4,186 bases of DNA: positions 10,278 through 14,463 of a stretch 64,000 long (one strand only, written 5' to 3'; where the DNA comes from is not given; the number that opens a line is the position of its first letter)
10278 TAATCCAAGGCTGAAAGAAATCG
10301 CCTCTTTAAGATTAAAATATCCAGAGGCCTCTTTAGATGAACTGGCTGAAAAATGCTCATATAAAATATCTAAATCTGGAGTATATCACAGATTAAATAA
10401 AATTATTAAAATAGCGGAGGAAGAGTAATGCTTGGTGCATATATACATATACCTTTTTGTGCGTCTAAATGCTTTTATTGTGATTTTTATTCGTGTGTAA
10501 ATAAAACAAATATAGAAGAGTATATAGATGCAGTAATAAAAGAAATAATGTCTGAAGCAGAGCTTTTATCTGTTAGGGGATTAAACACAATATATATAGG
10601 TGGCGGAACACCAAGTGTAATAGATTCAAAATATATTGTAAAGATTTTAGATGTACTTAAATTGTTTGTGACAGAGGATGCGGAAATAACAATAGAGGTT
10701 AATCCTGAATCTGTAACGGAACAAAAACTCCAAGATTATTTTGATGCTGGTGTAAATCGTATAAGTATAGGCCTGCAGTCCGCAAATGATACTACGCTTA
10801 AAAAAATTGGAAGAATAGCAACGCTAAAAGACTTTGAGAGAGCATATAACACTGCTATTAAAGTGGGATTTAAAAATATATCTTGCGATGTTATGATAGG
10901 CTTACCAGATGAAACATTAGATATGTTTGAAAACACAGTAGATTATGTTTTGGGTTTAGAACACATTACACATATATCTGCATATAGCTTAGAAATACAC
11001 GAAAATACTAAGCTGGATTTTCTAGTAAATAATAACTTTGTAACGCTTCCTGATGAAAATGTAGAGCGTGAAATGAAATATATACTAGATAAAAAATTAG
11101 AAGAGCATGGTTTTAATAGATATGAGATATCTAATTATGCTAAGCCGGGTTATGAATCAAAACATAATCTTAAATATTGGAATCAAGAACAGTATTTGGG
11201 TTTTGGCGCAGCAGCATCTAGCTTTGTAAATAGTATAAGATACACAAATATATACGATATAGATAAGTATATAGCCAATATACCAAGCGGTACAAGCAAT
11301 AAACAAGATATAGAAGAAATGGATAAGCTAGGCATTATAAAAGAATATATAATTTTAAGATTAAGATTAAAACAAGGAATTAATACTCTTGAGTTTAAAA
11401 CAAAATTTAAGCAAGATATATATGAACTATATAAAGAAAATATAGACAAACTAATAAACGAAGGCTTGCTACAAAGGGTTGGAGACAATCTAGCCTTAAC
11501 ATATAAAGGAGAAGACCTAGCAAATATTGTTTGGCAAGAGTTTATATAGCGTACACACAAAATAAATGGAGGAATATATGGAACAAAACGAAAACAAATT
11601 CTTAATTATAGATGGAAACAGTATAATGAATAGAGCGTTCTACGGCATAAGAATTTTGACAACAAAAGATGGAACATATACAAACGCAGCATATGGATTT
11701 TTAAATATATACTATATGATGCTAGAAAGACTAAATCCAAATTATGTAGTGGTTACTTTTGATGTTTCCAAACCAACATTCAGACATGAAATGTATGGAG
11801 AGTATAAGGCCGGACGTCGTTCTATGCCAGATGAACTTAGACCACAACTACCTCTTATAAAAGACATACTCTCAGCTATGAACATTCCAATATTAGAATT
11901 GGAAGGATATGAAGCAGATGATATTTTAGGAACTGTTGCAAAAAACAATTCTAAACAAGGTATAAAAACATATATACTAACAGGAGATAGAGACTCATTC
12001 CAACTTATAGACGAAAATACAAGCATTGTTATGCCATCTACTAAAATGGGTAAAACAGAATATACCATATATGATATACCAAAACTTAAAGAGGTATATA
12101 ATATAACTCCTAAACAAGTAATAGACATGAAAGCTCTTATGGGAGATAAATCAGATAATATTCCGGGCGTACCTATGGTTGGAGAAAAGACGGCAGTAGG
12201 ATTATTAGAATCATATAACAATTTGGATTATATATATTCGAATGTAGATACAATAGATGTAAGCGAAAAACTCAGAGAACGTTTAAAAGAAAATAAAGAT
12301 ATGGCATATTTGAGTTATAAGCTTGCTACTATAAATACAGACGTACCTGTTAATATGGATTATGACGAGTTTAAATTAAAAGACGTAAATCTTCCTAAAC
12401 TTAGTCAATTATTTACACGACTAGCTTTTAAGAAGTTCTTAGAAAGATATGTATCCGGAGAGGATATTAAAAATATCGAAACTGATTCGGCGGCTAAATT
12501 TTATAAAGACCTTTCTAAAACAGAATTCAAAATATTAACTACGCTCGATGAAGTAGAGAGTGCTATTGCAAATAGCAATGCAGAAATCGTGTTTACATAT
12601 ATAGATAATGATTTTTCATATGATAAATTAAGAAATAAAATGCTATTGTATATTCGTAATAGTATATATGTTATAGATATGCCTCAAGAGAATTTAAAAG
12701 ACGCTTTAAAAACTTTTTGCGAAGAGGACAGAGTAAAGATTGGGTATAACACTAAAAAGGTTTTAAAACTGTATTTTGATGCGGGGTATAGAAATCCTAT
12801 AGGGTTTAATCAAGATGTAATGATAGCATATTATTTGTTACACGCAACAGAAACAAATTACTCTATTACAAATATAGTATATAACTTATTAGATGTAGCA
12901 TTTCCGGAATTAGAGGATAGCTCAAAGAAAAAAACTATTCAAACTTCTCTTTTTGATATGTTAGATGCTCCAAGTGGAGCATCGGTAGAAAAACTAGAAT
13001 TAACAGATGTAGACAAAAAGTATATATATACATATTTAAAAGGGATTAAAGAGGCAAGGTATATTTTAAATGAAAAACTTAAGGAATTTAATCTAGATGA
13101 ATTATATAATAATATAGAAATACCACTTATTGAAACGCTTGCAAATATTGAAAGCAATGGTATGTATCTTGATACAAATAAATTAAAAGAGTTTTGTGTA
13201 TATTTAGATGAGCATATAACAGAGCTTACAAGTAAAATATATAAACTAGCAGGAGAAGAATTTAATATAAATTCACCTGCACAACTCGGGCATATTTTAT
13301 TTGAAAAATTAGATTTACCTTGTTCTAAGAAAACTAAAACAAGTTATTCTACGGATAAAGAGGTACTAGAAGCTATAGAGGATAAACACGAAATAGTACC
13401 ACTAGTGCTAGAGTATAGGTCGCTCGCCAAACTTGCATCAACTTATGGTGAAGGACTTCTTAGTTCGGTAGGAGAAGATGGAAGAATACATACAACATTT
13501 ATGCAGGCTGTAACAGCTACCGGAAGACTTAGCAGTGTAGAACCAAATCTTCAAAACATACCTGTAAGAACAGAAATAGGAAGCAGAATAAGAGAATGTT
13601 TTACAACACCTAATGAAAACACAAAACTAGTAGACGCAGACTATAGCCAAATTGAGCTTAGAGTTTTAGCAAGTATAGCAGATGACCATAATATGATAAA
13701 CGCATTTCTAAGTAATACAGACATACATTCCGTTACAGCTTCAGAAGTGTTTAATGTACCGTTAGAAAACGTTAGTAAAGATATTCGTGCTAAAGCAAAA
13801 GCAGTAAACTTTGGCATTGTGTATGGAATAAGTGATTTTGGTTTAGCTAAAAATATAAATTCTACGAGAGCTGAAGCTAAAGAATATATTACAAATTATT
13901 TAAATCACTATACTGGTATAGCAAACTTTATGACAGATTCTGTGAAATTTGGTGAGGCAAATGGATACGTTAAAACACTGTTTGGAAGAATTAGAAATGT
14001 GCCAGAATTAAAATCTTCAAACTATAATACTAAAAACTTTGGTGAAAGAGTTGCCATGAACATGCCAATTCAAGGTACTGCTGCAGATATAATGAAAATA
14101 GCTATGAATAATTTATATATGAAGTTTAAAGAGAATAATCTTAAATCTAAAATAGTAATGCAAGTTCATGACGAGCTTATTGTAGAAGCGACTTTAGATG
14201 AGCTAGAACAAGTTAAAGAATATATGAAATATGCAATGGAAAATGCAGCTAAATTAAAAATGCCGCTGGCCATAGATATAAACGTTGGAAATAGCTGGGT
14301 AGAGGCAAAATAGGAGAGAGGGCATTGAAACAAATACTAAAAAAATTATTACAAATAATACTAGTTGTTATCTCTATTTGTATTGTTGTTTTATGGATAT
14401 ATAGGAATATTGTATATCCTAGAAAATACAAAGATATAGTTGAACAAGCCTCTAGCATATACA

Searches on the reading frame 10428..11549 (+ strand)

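Call 78: search_protein_families(library=pfam, proteins=[window:10428-11549:+], max_evalue=0.001)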
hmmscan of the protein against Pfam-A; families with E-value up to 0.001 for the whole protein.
window:10428-11549:+ (373 aa): 2 families
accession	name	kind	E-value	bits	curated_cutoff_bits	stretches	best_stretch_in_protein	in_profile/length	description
PF04055.27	Radical_SAM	-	1.2e-31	110.6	29.5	1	5-173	1-165/166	Radical SAM superfamily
PF06969.22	HemN_C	-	6.5e-11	42.6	24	1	303-361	6-64/67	HemN C-terminal domain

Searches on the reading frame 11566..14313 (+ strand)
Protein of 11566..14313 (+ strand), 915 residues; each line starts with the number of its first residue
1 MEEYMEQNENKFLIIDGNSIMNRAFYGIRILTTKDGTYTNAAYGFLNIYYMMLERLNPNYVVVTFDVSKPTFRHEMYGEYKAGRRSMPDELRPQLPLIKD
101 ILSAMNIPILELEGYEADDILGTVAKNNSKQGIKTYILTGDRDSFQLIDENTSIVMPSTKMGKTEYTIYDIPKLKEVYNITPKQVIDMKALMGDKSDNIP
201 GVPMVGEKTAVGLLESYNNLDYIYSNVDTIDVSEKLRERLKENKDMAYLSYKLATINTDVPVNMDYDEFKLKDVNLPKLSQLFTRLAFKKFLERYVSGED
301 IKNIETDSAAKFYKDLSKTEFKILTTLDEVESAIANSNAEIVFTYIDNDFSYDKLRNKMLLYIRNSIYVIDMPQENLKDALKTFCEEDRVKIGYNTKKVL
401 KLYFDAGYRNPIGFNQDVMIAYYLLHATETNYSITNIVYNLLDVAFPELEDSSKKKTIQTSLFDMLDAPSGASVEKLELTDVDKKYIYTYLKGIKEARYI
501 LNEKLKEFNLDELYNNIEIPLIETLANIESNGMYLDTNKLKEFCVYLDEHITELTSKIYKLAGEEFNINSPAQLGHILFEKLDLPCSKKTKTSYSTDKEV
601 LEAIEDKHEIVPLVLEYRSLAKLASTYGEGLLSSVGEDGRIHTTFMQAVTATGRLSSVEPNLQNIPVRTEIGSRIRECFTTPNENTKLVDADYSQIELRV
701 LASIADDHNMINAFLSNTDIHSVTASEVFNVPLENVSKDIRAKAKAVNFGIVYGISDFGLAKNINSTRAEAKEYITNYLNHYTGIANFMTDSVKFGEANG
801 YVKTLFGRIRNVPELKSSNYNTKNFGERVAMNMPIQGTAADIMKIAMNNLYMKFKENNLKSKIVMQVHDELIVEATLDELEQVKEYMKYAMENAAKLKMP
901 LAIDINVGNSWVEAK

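Call 17: find_related_loci(query=window:11566-14313:+, collection=genome_contigs, flank=10000)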
Query window:11566-14313:+ (915 aa) in genome_contigs; peptide patterns used: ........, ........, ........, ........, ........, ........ (x = any residue, [..] = any of these).
29 stretches matched a pattern; 4 encode a relative of the query (tblastn E <= 1e-3); 4 distinct loci.
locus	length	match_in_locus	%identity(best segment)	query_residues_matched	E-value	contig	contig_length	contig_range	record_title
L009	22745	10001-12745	91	1-915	0e+0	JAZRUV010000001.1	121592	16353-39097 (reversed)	MAG: Clostridia bacterium isolate T1900045336_YK20190025.MAGScoT_cleanbin_000020 SGB_6603_k141_2986221, whole genome sho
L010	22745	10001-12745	90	1-915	0e+0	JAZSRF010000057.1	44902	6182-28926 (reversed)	MAG: Clostridia bacterium isolate T1900044539_TS20190005.MAGScoT_cleanbin_000034 SGB_44_k141_2597653, whole genome shotg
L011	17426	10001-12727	78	5-915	0e+0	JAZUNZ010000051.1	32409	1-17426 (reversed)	MAG: Clostridia bacterium isolate T1900044879_TS20190345.MAGScoT_cleanbin_000011 SGB_3199_k141_2330425, whole genome sho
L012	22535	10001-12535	35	4-911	3e-160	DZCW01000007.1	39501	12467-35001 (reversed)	MAG TPA_asm: Candidatus Saccharimonas sp. isolate SulCav_PC08_64_41_18 SulCav_PC08-64_427_length_39501_cov_10.983192, wh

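Call 39: search_protein_families(library=pfam, proteins=[L009:14161-14934:+, L009:15131-15535:+, L009:15450-16121:+], max_evalue=1)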
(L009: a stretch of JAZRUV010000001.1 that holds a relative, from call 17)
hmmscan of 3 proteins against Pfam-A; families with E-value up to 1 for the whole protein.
L009:14161-14934:+ (257 aa): 3 families
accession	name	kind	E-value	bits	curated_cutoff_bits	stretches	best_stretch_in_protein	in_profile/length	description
PF12706.13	Lactamase_B_2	-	2.3e-09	37.6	27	1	31-219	3-200/200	Beta-lactamase superfamily domain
PF00753.33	Lactamase_B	-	1.2e-05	25.8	22.7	1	22-164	9-156/196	Metallo-beta-lactamase superfamily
PF13483.12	Lactamase_B_3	-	0.11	12.9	24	1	16-78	6-64/160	Beta-lactamase superfamily domain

L009:15131-15535:+ (134 aa): 1 family
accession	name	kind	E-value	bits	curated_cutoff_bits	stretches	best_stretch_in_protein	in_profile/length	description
PF04423.19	Rad50_zn_hook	-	0.019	15.2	24.3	1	41-55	18-33/52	Rad50 zinc hook motif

L009:15450-16121:+ (223 aa): 1 family
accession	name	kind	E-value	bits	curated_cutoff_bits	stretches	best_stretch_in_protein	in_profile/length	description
PF12679.13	ABC2_membrane_2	-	0.11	12.1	27.2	1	18-74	2-53/283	ABC-2 family transporter protein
